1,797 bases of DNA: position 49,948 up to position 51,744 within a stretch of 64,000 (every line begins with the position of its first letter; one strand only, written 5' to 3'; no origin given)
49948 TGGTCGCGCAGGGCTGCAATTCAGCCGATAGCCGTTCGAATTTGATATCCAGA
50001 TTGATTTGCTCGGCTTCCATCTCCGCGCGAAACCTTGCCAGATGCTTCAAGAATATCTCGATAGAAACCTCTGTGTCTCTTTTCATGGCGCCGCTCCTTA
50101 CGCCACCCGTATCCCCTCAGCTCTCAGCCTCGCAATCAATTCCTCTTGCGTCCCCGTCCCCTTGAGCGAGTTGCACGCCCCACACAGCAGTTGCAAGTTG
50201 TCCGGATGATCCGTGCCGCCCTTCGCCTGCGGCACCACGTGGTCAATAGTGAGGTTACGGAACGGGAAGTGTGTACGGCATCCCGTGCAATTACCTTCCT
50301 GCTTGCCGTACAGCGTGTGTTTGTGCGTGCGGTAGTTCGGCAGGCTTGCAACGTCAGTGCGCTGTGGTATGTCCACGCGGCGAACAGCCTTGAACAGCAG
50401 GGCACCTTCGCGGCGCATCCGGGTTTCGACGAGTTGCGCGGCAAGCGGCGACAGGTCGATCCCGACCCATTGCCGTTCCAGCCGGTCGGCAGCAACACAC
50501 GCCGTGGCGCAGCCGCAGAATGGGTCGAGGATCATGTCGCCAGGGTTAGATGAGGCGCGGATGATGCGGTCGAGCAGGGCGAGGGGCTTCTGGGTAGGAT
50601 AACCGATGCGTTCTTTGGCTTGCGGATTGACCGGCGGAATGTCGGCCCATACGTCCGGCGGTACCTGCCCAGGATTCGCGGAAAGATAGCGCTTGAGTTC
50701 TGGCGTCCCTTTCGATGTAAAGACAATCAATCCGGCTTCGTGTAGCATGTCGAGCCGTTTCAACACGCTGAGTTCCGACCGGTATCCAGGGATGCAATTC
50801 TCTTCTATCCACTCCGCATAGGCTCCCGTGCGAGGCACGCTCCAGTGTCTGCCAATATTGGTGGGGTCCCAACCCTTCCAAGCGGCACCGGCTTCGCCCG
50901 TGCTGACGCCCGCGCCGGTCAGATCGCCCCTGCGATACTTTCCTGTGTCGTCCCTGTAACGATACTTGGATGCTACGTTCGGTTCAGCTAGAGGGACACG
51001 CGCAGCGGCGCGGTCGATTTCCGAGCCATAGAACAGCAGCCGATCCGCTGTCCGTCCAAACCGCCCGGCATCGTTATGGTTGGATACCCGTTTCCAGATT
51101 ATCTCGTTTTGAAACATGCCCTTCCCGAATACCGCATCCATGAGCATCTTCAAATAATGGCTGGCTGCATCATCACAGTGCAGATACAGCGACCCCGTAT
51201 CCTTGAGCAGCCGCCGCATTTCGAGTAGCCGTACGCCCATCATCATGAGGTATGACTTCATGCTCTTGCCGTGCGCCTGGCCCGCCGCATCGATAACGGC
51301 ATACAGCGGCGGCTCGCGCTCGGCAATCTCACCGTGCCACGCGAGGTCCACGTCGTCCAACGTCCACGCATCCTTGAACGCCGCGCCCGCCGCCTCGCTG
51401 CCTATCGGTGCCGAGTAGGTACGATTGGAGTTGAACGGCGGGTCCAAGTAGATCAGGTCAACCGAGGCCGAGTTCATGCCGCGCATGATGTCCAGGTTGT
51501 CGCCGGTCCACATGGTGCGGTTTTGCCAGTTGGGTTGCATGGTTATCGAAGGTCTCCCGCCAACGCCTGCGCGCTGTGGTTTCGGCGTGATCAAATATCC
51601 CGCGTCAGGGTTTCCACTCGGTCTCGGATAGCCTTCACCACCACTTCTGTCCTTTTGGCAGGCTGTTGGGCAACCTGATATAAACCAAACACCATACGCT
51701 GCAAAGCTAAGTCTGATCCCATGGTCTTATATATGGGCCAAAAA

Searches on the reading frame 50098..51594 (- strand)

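Call 87: search_protein_families(library=pfam, proteins=[window:50098-51594:-], max_evalue=0.01)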
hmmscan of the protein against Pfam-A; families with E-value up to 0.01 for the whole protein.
window:50098-51594:- (498 aa): 5 families
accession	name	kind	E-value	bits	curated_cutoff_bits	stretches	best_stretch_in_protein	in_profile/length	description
PF01555.25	N6_N4_Mtase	-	5e-38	131.7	26.7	1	45-386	1-216/221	DNA methylase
PF14279.12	HNH_5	-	7.2e-14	51.9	27.5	1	436-488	1-53/56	HNH endonuclease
PF01844.29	HNH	-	1.5e-12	47.9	21.4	1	436-480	1-46/47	HNH endonuclease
PF02945.21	Endonuclease_7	-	0.00059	20.1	23.6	1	424-481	14-66/82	Recombination endonuclease VII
PF03602.21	Cons_hypoth95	-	0.0075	16.4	24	0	39-60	106-129/182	Conserved hypothetical protein 95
